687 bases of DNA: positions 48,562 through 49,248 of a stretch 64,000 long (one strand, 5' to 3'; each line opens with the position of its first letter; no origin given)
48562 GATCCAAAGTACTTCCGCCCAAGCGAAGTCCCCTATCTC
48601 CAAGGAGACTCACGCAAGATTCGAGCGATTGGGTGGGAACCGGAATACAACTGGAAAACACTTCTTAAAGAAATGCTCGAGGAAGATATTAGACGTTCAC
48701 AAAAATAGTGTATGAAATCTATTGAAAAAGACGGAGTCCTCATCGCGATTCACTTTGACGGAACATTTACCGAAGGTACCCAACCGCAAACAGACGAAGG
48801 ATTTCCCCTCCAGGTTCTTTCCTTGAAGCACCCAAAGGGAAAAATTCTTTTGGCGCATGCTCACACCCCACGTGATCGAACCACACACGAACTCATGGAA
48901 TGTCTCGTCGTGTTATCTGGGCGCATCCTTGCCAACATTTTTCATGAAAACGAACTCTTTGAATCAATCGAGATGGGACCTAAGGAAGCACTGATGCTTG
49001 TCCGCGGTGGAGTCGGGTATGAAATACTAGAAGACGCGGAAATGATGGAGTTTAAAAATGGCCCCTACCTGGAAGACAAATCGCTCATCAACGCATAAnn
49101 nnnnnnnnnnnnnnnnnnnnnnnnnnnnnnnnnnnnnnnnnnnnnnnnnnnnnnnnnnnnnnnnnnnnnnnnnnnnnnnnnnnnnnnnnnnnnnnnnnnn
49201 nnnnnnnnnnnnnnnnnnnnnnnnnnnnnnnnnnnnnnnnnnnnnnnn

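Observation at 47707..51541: Gmd - FdtA-like cupin - methyltransferase - methyltransferase - DegT aminotransferase: candidate pathway to an N-methylated GDP-amino-dideoxyhexose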

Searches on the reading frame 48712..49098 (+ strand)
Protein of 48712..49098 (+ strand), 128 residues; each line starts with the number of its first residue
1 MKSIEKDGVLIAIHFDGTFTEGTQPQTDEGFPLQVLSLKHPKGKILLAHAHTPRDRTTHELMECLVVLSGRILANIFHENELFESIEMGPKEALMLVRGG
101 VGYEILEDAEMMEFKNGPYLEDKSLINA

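Call 4: search_protein_families(library=pfam, proteins=[window:48712-49098:+], max_evalue=0.01)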
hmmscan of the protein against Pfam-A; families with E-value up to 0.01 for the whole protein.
window:48712-49098:+ (128 aa): 0 families

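Call 5: search_protein_families(library=ncbifam, proteins=[window:48712-49098:+], max_evalue=0.1)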
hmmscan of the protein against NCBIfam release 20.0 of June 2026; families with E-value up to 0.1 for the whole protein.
window:48712-49098:+ (128 aa): 1 family
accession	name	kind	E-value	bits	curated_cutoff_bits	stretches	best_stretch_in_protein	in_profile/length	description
TIGR04366.1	cupin_WbuC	subfamily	0.00053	19.9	42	1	33-123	34-123/132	WbuC family cupin fold metalloprotein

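Call 6: search_protein_families(library=pfam, proteins=[window:48712-49098:+], max_evalue=10)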
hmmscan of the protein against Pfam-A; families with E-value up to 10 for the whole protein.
window:48712-49098:+ (128 aa): 0 families

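Call 11: search_solved_structures(query=window:48712-49098:+, max_evalue=10, show_alignments=3)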
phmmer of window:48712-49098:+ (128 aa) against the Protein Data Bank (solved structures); distinct sequences matched with E-value up to 10: 4.
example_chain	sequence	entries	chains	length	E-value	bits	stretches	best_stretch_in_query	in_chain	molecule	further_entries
7b5t_A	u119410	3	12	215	0.16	15.1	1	32-87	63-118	GntR family transcriptional regulator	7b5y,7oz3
2yvm_A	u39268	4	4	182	0.77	12.9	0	24-116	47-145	MutT/nudix family protein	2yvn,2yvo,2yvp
5a2g_A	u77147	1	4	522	1.5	12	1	21-57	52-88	CARBOXYLIC ESTER HYDROLASE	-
6cgy_A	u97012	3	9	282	1.7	11.9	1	10-52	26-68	Beta-lactamase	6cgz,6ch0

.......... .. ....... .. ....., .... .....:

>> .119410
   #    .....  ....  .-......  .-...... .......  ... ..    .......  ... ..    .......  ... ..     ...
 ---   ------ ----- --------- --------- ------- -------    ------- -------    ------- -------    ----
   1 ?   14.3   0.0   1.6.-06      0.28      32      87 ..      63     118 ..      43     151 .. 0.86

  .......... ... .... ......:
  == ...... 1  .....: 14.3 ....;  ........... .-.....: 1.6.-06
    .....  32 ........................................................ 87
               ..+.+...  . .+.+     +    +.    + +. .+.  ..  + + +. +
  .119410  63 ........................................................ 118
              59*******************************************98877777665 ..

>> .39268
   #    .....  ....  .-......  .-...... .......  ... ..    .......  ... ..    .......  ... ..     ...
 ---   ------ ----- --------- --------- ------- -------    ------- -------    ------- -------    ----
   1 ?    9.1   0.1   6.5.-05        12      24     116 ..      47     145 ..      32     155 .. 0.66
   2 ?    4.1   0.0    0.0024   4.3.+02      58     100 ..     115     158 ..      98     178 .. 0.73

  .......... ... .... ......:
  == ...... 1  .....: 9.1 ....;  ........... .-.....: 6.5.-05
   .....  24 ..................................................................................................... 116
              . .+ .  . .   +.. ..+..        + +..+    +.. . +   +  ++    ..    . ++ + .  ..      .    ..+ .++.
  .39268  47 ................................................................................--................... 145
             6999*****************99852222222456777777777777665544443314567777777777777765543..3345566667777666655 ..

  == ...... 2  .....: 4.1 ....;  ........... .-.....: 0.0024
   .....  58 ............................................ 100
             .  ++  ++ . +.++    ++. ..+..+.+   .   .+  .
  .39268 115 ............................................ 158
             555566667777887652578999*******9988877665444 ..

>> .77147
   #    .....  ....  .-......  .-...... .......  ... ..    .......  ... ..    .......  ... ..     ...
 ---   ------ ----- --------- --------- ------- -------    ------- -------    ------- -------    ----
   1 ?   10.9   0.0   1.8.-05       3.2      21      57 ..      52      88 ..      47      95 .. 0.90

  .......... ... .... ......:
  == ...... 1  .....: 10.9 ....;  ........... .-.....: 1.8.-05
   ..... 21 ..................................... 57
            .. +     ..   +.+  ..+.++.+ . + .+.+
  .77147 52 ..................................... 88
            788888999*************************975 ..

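Call 13: find_homologous_proteins(query=window:48712-49098:+, max_evalue=0.001)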
Query window:48712-49098:+ (128 aa): 2 proteins with E <= 0.001 among 8 candidates.
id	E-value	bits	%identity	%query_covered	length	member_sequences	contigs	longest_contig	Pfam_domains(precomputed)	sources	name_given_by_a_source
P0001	2.8e-73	262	93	100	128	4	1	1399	-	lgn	-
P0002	2.0e-46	175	60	99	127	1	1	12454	-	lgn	-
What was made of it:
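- Tried and rejected: The word-index homology search on the cupin found only 2 relatives (call 13).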

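Call 15: find_encoding_contigs(protein=P0002, flank=10000)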
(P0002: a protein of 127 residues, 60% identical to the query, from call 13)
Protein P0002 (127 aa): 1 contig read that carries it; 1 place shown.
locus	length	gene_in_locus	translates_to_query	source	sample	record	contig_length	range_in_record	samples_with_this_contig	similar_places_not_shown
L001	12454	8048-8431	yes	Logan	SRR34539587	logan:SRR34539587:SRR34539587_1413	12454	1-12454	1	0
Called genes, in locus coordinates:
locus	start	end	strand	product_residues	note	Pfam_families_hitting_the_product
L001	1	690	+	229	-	?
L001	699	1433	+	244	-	PF02348:CTP_transf_3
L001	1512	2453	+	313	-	PF00389:2-Hacid_dh, PF02826:2-Hacid_dh_C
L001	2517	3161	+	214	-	PF00535:Glycos_transf_2, PF10111:Glyco_tranf_2_2, PF13641:Glyco_tranf_2_3 (weak)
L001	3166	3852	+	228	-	PF02353:CMAS (weak), PF13489:Methyltransf_23, PF05175:MTS (weak), PF13649:Methyltransf_25, PF13847:Methyltransf_31, PF08241:Methyltransf_11, PF08242:Methyltransf_12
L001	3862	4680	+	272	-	-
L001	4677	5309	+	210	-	PF00908:dTDP_sugar_isom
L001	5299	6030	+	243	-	PF01370:Epimerase, PF04321:RmlD_sub_bind, PF02719:Polysacc_synt_2, PF16363:GDP_Man_Dehyd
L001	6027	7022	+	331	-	PF01073:3Beta_HSD (weak), PF01370:Epimerase, PF04321:RmlD_sub_bind, PF16363:GDP_Man_Dehyd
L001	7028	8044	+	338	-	PF04321:RmlD_sub_bind, PF01370:Epimerase, PF02719:Polysacc_synt_2, PF16363:GDP_Man_Dehyd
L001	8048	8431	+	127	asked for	-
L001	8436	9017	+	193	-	PF08241:Methyltransf_11, PF13649:Methyltransf_25 (weak)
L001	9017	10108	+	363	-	PF01041:DegT_DnrJ_EryC1, PF00266:Aminotran_5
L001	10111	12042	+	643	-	-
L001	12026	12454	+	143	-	?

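Call 21: predict_structure(alignment_id=A1)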
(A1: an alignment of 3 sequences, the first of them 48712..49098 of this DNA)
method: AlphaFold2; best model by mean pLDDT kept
length: 128 residues; sequences in the alignment: 3
mean_pLDDT: 56.7   pTM: 0.58
mean pLDDT of the five models: 56.7, 55.5, 38.5, 35.9, 26.1
residues with pLDDT >= 90: 0; 70-90: 46; 50-70: 23; < 50: 59
segments of 3 or more residues with pLDDT < 50: 20-61, 112-128
pLDDT, mean of each block of 10 residues (from residue 1): 80 67 44 40 39 37 62 77 82 71 67 36 28
secondary structure, 60 per line:
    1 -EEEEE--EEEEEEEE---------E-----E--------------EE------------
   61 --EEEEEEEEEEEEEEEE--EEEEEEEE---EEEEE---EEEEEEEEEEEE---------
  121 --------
elements in order: E2-6 E9-16 E63-78 E81-88 E92-96 E100-111
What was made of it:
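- Tried and rejected: The first AF2 model from 3 sequences was unusable, pLDDT 56.7 (call 21).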

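Call 22: search_protein_representatives(alignment_id=A1)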
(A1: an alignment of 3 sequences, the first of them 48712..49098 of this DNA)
Query: 3 sequences, 128 profile positions. Proteins with E-value up to 0.001 (for the whole library): 1142; up to 1e-10: 168; up to 1e-30: 3. The best 150 are listed.
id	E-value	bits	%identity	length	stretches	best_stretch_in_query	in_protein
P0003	3.3e-45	169.3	-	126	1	1-126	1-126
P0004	1.7e-37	144.4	-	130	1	1-127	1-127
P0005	3.1e-31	124.1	-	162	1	36-126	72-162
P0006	1.3e-25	106.0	-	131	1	1-126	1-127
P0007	1.4e-23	99.4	-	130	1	2-124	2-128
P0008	4.3e-23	97.8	-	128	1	1-125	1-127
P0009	1.2e-22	96.4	-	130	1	1-123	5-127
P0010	2.3e-22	95.4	-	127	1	2-125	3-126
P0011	1.2e-20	89.9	-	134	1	2-123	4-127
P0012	7.8e-20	87.3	-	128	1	1-126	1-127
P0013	1.1e-19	86.8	-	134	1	1-121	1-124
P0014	1.4e-19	86.5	-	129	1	4-125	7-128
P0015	3.7e-19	85.1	-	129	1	1-127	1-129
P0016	7.7e-19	84.1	-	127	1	9-124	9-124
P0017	1.4e-18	83.2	-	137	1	7-127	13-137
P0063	8.3e-14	67.8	-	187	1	28-123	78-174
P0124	9.3e-12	61.2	-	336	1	9-123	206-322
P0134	1.4e-11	60.6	-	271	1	3-127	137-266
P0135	1.4e-11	60.6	-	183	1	4-120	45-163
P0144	3.0e-11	59.5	-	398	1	19-122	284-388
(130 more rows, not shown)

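Call 24: search_protein_families(library=ncbifam, alignment_id=A2, max_evalue=0.001)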
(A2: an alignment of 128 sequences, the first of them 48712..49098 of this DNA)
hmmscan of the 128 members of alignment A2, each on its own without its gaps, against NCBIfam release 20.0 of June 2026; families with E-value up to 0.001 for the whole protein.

A. member 1, window:48712-49098:+ (128 aa): 1 family
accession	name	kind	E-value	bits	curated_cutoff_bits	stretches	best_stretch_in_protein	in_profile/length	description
TIGR04366.1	cupin_WbuC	subfamily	0.00053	19.9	42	0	33-123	34-123/132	WbuC family cupin fold metalloprotein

B. families by the number of members that match (of 128 scanned): 2 families
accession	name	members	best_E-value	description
TIGR04366.1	cupin_WbuC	121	3.7e-14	WbuC family cupin fold metalloprotein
NF011084.0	PRK14511.1-1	1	0.00016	malto-oligosyltrehalose synthase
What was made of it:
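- On WbuC family cupin fold metalloprotein (NCBIfam TIGR04366): 121 of 128 relatives match at E<=1e-3, with a best E of 3.7e-14 (call 24).
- Closest known: WbuC family cupin fold metalloprotein. Same: 121 of 128 relatives match it at E<=1e-3 (call 24).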

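Call 25: search_protein_families(library=pfam, alignment_id=A2, max_evalue=0.01)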
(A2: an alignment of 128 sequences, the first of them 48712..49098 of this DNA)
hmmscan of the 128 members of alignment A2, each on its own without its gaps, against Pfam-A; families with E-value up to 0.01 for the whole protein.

A. member 1, window:48712-49098:+ (128 aa): 0 families

B. families by the number of members that match (of 128 scanned): 7 families
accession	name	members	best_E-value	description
PF07883.17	Cupin_2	14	3.4e-06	Cupin domain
PF00190.28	Cupin_1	5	0.00017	Cupin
PF05899.18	Cupin_3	3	0.00075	EutQ-like cupin domain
PF00027.35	cNMP_binding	1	0.00036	Cyclic nucleotide-binding domain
PF19480.5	DUF6016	1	0.0026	Domain of unknown function (DUF6016)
PF01050.24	MannoseP_isomer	1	0.0049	Mannose-6-phosphate isomerase C-terminal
PF16076.10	Acyltransf_C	1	0.0086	Acyltransferase C-terminus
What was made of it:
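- One of 128 relatives hits PF01050 at E=0.005 (call 25). 127 of 128 relatives do not hit PF01050, and the query hits nothing in Pfam (calls 6, 25).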

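Call 27: search_solved_structures(query=A2, max_evalue=10, show_alignments=2)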
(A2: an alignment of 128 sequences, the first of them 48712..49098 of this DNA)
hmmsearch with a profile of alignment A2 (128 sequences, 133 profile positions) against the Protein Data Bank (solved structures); distinct sequences matched with E-value up to 10: 13.
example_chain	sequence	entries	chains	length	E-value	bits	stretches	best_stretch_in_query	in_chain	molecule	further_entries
5fli_A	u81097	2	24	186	0.032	17.2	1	32-121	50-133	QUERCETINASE QUED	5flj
5flh_A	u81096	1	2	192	0.035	17.1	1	32-121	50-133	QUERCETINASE QUED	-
4k8f_A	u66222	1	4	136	0.069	16.1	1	66-111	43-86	Transcriptional regulator, Crp/Fnr family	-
1ft9_A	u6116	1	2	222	0.16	14.9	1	66-110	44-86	CARBON MONOXIDE OXIDATION SYSTEM TRANSCRIPTION REGULATOR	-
6cpb_A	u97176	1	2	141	0.28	14.1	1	66-114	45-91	Carbon monoxide oxidation system transcription regulator CooA-1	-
2fmy_A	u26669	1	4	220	0.69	12.9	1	66-113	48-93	carbon monoxide oxidation system transcription regulator CooA-1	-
2hkx_A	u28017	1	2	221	0.7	12.8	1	66-113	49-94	Carbon monoxide oxidation system transcription regulator CooA-1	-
5u55_A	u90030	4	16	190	0.73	12.8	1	63-106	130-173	(S)-2-hydroxypropylphosphonic acid epoxidase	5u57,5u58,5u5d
3d82_A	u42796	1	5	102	0.9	12.5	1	61-113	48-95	Cupin 2, conserved barrel domain protein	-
4v1n_Q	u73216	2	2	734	0.99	12.3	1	41-74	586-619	TRANSCRIPTION INITIATION FACTOR IIF SUBUNIT ALPHA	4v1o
4qm8_A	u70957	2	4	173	1.1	12.2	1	32-103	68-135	Cysteine dioxygenase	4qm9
3eqe_A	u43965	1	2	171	1.1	12.2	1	32-103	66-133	Putative cystein dioxygenase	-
5e1r_A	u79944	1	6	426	1.5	11.7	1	64-112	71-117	7S vicilin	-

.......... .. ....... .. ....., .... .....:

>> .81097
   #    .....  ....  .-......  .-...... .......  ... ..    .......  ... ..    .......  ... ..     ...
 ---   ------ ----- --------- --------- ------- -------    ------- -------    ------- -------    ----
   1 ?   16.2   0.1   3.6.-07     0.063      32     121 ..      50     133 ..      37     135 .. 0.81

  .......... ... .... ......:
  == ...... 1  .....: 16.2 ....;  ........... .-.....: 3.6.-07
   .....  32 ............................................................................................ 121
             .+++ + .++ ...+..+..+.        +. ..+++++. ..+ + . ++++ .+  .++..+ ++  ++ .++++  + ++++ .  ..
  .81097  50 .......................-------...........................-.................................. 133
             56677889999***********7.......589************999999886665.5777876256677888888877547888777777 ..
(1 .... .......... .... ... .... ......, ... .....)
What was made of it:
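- On FdtA/QdtA (WxcM-like) sugar 3,4-ketoisomerases, Pfam PF05523: The family profile does not find FdtA or QdtA chains among PDB sequences at E<=10 (call 27).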

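Call 30: find_encoding_contigs(protein=P0003, flank=8000, max_places=4)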
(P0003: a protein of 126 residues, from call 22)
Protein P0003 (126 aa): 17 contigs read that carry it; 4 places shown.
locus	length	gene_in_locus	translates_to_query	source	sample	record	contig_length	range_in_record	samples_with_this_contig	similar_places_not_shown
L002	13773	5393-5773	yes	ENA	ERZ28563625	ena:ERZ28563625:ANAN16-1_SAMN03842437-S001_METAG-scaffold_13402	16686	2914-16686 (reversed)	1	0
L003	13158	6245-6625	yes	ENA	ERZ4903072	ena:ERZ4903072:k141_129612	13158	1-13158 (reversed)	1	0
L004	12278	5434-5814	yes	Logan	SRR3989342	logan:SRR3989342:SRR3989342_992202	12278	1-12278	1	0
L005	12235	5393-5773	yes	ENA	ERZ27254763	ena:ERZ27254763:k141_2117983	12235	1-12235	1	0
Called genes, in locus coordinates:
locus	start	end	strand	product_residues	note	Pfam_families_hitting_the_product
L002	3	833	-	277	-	?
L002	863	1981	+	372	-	PF13439:Glyco_transf_4, PF13579:Glyco_trans_4_4, PF20706:GT4-conflict (weak), PF00534:Glycos_transf_1, PF13692:Glyco_trans_1_4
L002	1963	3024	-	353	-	PF00535:Glycos_transf_2, PF10111:Glyco_tranf_2_2, PF13641:Glyco_tranf_2_3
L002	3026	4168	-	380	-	PF27840:ScmC (weak)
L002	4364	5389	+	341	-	PF01370:Epimerase, PF02719:Polysacc_synt_2 (weak), PF04321:RmlD_sub_bind, PF05368:NmrA (weak), PF16363:GDP_Man_Dehyd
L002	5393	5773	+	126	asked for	-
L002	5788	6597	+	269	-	PF05050:Methyltransf_21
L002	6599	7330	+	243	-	PF01966:HD (weak)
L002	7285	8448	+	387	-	PF00155:Aminotran_1_2 (weak), PF00266:Aminotran_5, PF01041:DegT_DnrJ_EryC1, PF01212:Beta_elim_lyase (weak)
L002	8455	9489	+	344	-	PF00852:Glyco_transf_10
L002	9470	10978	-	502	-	PF01943:Polysacc_synt, PF03023:MurJ, PF13440:Polysacc_synt_3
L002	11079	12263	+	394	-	-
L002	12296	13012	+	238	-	-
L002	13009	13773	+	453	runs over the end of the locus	PF00535:Glycos_transf_2, PF05401:NodS (weak), PF13489:Methyltransf_23, PF08241:Methyltransf_11, PF08242:Methyltransf_12, PF13649:Methyltransf_25, PF13847:Methyltransf_31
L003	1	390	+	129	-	?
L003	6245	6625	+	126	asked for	-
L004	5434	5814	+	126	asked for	-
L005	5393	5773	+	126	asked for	-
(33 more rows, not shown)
